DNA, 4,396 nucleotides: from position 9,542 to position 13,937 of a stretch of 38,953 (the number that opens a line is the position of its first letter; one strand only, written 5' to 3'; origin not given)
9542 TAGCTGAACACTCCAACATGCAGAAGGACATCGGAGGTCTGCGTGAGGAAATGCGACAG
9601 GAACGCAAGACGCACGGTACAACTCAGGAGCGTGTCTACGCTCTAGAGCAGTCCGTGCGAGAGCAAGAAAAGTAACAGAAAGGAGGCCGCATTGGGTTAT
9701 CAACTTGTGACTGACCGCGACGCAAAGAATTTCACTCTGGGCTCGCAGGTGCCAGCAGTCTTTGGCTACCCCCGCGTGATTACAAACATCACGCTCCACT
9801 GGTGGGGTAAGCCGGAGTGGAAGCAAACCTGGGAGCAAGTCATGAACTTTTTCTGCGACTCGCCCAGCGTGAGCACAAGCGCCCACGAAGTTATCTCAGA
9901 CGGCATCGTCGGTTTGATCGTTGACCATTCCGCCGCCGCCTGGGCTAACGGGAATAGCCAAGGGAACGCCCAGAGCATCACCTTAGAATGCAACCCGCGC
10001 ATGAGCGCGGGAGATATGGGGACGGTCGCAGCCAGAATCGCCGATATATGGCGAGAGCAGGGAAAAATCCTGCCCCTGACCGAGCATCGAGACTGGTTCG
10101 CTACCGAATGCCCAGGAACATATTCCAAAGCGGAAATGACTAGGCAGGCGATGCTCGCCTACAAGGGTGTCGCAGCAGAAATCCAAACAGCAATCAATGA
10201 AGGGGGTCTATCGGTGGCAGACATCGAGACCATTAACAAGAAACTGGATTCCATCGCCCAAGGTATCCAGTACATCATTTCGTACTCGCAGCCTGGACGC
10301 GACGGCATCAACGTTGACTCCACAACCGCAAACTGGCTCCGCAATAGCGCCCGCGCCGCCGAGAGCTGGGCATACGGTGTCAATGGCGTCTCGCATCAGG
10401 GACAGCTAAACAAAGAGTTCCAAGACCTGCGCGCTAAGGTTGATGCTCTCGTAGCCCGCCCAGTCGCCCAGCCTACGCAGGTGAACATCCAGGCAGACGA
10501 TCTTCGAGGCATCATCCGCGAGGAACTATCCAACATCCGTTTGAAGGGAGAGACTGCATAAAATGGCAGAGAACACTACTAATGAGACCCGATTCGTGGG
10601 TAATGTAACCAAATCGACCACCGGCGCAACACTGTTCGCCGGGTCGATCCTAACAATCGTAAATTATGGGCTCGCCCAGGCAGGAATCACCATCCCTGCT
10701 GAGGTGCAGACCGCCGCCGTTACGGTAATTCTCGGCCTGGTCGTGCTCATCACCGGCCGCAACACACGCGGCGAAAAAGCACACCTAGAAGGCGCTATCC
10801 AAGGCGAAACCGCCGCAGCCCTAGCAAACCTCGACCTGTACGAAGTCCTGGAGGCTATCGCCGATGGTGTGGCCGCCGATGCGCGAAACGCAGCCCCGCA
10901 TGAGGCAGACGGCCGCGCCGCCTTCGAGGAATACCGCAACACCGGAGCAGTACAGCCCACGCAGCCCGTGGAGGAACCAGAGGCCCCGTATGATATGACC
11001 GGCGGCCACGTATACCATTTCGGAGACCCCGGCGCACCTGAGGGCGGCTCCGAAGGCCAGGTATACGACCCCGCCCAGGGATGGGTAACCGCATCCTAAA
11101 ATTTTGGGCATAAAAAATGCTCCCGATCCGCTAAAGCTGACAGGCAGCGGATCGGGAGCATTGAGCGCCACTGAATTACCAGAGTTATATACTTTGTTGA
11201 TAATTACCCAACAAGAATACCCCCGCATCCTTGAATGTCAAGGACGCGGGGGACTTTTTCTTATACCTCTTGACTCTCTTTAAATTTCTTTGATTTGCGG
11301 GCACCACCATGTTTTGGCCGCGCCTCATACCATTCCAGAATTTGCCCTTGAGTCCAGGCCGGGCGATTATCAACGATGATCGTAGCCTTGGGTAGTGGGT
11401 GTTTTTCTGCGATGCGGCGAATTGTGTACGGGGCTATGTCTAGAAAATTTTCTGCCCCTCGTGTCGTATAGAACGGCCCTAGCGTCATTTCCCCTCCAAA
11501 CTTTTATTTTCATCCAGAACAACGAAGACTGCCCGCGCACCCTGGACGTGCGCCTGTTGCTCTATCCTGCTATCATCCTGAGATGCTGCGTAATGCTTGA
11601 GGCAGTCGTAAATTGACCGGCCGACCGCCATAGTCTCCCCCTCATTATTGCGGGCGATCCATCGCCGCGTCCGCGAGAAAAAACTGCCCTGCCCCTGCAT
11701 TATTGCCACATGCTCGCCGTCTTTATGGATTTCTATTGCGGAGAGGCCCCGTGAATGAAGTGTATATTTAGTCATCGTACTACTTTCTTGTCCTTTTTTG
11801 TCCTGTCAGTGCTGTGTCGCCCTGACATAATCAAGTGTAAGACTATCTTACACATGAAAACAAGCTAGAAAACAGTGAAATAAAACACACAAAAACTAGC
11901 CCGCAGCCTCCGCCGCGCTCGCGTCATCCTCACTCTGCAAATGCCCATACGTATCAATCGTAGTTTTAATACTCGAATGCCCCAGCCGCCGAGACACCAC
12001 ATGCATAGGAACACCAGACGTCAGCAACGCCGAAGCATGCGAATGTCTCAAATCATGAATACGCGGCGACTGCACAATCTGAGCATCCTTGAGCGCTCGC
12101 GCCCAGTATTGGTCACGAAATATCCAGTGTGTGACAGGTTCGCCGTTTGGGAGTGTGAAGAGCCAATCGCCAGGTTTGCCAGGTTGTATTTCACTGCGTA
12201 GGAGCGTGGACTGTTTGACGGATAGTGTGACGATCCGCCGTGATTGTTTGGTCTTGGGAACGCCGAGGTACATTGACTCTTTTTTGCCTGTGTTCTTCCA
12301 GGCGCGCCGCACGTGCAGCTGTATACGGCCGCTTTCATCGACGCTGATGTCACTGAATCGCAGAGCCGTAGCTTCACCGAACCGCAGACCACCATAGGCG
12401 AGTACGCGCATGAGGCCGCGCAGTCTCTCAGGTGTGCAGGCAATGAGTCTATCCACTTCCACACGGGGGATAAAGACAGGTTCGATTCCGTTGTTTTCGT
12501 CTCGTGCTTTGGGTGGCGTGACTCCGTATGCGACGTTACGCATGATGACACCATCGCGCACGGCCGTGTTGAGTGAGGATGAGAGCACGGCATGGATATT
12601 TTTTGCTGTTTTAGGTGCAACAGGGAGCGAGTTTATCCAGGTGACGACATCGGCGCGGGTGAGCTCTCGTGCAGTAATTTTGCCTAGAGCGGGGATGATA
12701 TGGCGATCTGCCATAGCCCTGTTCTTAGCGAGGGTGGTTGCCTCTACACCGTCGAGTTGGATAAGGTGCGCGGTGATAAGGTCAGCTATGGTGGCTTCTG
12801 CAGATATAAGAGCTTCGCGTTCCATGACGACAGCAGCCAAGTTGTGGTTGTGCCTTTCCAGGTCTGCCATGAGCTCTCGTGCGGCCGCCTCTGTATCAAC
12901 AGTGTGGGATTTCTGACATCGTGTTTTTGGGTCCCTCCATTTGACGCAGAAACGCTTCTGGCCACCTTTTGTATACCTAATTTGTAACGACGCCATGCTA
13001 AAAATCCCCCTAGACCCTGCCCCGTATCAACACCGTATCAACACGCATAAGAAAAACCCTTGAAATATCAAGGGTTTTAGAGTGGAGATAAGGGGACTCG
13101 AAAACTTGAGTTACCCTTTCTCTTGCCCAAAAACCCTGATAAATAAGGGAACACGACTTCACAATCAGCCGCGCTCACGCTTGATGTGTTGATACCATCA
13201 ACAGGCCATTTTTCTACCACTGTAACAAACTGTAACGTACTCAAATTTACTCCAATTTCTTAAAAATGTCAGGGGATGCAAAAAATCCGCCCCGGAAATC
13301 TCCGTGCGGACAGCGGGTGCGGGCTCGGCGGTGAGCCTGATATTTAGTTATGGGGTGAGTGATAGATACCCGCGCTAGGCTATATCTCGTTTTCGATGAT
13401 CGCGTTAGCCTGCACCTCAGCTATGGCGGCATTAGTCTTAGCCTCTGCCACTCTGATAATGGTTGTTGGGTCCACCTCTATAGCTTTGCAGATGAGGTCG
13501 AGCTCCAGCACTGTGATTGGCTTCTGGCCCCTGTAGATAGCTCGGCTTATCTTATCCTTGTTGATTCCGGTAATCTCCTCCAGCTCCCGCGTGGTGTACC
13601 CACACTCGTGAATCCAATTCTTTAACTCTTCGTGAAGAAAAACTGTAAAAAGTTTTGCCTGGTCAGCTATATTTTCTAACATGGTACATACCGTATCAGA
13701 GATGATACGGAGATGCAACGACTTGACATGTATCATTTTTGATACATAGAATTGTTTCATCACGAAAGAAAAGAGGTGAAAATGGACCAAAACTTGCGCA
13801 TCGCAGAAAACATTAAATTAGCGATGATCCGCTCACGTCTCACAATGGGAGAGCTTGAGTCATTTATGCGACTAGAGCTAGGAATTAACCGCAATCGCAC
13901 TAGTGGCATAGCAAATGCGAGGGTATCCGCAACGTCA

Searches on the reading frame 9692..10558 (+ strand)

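Call 33: search_protein_families(library=pfam, proteins=[window:9692-10558:+], max_evalue=0.01)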
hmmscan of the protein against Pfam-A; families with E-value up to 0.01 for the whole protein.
window:9692-10558:+ (289 aa): 2 families
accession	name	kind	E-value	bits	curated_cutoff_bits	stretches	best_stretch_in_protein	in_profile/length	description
PF01510.30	Amidase_2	-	2.5e-06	28.3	26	1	28-142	3-130/131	N-acetylmuramoyl-L-alanine amidase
PF23854.1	DUF7217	-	0.00027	21.2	29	0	160-200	44-84/238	Domain of unknown function (DUF7217)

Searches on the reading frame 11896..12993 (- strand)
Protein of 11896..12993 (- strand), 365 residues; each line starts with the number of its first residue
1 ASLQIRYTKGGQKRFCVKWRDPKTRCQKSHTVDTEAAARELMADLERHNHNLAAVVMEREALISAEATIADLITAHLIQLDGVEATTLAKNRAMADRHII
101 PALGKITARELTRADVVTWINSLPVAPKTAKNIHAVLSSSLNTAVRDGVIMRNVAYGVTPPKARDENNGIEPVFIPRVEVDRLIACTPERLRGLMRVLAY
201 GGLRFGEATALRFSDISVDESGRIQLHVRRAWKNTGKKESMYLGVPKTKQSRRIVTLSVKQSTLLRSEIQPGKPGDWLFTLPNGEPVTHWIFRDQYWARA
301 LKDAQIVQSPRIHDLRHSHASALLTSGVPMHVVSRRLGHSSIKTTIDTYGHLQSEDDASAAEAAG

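Call 33: search_protein_families(library=pfam, proteins=[window:11896-12993:-], max_evalue=0.01)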
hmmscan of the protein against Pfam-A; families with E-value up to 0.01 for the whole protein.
window:11896-12993:- (365 aa): 3 families
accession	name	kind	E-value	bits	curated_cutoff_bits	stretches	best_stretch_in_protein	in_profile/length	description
PF00589.27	Phage_integrase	-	1.4e-21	77.5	27.1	1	179-354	7-170/172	Phage integrase family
PF14659.12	Phage_int_SAM_3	-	6.8e-06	26.7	22.6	1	83-123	17-57/58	Phage integrase, N-terminal SAM-like domain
PF22022.2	Phage_int_M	-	0.0012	19.4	27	1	80-155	13-90/96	Phage integrase central domain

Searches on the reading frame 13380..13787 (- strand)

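Call 33: search_protein_families(library=pfam, proteins=[window:13380-13787:-], max_evalue=0.01)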
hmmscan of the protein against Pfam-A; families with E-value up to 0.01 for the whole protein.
window:13380-13787:- (135 aa): 1 family
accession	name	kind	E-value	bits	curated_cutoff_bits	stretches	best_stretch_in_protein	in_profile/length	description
PF13443.12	HTH_26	-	3.7e-06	27.5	22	1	55-112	2-59/63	Cro/C1-type HTH DNA-binding domain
